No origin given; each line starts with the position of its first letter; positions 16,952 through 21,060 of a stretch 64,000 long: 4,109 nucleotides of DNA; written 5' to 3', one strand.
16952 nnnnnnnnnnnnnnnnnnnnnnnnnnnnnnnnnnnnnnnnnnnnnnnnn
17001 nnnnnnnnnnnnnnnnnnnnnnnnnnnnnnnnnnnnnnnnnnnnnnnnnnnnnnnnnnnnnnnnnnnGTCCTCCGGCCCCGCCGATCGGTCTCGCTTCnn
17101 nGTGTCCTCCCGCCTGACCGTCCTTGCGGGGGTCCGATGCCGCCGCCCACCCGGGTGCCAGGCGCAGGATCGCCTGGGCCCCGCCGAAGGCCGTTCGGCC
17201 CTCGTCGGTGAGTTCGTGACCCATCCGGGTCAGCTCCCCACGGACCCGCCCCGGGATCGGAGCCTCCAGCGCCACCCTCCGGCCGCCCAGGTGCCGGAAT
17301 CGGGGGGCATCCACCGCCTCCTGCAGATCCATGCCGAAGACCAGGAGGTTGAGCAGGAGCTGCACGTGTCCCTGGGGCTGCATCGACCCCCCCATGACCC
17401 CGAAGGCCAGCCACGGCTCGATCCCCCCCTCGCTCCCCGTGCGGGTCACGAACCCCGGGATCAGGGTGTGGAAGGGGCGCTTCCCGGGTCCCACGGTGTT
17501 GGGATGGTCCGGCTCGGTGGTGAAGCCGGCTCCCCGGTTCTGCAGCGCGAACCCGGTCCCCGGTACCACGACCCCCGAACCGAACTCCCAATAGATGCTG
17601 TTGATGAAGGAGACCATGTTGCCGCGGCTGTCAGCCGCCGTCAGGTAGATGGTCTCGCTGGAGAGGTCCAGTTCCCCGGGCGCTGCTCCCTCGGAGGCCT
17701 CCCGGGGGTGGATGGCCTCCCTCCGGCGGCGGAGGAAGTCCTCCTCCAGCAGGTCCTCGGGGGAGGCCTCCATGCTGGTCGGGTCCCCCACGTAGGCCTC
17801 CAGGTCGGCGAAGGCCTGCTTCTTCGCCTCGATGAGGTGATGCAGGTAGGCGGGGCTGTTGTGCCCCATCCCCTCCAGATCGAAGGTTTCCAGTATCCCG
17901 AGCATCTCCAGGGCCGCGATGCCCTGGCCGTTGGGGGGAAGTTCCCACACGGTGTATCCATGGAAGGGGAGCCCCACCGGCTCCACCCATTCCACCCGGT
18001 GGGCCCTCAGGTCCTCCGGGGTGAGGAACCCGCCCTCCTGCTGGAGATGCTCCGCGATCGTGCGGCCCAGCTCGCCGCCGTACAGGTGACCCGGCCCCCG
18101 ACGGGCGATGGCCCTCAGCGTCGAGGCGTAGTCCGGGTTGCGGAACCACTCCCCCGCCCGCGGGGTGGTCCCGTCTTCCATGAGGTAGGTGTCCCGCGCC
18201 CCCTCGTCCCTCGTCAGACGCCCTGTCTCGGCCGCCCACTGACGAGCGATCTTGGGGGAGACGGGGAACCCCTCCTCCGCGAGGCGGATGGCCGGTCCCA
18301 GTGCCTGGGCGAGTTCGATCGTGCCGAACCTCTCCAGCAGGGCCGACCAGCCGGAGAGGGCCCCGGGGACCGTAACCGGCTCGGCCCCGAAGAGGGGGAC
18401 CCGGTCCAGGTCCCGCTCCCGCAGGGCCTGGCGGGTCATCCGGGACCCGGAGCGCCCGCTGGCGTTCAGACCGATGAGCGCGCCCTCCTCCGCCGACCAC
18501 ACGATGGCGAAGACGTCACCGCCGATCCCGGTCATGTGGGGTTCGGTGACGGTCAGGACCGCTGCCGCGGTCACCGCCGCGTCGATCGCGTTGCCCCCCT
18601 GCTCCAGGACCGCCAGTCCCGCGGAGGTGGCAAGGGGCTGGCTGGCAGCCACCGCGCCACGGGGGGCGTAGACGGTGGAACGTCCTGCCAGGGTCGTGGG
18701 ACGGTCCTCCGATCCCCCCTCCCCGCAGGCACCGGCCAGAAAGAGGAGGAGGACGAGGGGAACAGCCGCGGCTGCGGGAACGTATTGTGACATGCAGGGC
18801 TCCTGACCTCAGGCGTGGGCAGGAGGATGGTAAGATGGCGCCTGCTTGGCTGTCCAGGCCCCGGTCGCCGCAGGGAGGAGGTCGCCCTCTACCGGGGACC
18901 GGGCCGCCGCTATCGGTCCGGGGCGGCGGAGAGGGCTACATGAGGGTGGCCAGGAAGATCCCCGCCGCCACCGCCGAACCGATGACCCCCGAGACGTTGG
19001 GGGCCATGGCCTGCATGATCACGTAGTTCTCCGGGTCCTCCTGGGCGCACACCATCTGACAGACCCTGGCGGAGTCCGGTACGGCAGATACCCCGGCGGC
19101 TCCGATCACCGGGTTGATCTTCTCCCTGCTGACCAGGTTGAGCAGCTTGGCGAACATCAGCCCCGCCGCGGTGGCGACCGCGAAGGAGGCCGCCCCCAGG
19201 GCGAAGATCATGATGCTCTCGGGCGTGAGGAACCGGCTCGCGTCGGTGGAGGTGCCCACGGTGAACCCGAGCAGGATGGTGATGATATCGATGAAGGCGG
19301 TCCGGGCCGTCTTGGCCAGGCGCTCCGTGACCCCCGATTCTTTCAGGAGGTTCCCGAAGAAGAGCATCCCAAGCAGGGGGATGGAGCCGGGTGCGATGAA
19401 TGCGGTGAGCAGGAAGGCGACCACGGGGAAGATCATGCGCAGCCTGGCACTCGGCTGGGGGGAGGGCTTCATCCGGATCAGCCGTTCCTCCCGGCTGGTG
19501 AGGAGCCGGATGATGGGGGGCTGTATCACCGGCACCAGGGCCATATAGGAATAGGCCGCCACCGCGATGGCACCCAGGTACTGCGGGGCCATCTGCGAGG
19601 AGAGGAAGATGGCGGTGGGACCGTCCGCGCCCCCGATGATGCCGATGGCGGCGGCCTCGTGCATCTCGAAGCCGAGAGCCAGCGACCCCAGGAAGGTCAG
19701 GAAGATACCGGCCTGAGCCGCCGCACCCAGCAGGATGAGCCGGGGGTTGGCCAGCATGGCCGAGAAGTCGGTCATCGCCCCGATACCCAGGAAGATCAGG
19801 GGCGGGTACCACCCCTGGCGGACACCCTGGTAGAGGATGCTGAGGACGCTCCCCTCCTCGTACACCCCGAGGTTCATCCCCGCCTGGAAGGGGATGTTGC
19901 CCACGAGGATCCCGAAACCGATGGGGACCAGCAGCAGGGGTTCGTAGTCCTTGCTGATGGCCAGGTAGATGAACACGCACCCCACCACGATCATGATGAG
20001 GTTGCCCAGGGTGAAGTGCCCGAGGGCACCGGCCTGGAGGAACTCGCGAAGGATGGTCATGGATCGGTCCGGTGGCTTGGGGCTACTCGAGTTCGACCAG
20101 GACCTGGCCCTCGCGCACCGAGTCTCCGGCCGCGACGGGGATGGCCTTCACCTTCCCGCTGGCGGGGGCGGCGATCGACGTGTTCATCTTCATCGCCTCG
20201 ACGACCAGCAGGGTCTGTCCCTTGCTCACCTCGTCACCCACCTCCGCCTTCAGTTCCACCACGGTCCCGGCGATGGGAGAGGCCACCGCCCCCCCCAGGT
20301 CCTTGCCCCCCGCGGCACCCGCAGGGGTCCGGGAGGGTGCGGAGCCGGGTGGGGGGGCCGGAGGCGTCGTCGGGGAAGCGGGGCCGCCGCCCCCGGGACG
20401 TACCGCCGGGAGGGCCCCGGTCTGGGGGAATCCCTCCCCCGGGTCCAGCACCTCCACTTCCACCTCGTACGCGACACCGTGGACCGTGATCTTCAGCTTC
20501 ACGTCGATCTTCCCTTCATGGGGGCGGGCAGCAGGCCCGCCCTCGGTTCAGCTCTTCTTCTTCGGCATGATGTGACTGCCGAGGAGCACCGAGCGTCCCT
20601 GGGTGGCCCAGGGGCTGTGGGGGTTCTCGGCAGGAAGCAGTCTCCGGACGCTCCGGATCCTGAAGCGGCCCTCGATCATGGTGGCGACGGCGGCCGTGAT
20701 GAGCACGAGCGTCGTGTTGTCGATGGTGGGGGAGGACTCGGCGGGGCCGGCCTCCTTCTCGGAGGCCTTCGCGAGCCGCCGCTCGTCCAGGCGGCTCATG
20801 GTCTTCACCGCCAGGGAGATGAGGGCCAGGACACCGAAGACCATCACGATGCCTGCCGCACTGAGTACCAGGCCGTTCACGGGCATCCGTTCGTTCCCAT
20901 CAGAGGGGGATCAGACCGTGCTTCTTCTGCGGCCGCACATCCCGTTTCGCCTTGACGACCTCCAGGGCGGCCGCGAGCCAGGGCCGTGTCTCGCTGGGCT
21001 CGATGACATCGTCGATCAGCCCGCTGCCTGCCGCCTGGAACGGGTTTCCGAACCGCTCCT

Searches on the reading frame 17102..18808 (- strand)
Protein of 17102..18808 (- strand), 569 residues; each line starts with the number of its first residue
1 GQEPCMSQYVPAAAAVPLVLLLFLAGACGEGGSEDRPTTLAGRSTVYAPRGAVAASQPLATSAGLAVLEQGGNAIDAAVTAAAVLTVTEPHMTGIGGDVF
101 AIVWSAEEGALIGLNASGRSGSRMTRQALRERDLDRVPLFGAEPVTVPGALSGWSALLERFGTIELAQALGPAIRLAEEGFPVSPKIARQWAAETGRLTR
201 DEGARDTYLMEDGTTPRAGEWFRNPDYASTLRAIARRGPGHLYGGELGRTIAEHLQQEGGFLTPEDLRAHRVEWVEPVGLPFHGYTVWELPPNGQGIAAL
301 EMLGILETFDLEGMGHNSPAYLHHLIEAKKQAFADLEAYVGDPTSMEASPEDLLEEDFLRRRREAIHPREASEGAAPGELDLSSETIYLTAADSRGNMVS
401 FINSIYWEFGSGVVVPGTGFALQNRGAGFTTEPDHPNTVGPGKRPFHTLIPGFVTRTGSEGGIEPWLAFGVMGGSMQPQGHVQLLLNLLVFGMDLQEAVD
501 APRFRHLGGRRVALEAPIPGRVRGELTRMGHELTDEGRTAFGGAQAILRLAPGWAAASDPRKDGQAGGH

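Call 14: search_protein_families(library=pfam, proteins=[window:17102-18808:-], max_evalue=0.0001)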
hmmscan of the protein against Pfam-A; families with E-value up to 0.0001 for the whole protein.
window:17102-18808:- (569 aa): 1 family
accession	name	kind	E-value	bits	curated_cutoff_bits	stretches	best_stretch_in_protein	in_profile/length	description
PF01019.26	G_glu_transpept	-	4.2e-154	514.6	27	1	66-564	2-512/512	Gamma-glutamyltranspeptidase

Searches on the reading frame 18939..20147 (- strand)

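Call 14: search_protein_families(library=pfam, proteins=[window:18939-20147:-], max_evalue=0.0001)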
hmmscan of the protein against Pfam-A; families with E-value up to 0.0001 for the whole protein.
window:18939-20147:- (403 aa): 1 family
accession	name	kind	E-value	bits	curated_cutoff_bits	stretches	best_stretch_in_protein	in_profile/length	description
PF03977.18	OAD_beta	-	3.6e-149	497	31.6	1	49-401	2-348/349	Na+-transporting oxaloacetate decarboxylase beta subunit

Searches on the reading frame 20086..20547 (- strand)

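Call 14: search_protein_families(library=pfam, proteins=[window:20086-20547:-], max_evalue=0.0001)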
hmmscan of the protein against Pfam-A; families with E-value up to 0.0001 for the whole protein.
window:20086-20547:- (154 aa): 6 families
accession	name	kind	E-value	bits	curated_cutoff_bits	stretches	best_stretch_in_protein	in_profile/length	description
PF00364.28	Biotin_lipoyl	-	4.5e-19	68.5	22.1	1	88-153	3-73/73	Biotin-requiring enzyme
PF13533.13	Biotin_lipoyl_2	-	8.1e-16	57.8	29.8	2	124-154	2-32/32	Biotin-lipoyl like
PF13437.12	HlyD_3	-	3e-07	31.6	22.2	0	88-118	2-32/106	HlyD family secretion protein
PF16576.10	HlyD_D23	-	6.6e-06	26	30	0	88-118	111-141/214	Barrel-sandwich domain of CusB or HlyD membrane-fusion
PF05896.17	NQRA_N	-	1.4e-05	25.6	25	0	92-136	35-78/94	NqrA N-terminal barrel-sandwich hybrid domain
PF13375.12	RnfC_N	-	8.8e-05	22.9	25.6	0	100-136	45-80/101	RnfC Barrel sandwich hybrid domain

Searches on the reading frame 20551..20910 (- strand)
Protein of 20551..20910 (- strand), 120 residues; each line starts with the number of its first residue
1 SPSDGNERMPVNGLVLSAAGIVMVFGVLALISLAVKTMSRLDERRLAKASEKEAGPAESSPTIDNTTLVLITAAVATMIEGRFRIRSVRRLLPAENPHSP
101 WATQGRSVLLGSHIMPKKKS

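Call 14: search_protein_families(library=pfam, proteins=[window:20551-20910:-], max_evalue=0.0001)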
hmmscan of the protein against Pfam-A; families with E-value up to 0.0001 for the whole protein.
window:20551-20910:- (120 aa): 1 family
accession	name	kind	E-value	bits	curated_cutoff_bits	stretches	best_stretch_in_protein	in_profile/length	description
PF04277.18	OAD_gamma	-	5.4e-09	37.1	27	1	12-77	2-74/76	Oxaloacetate decarboxylase, gamma chain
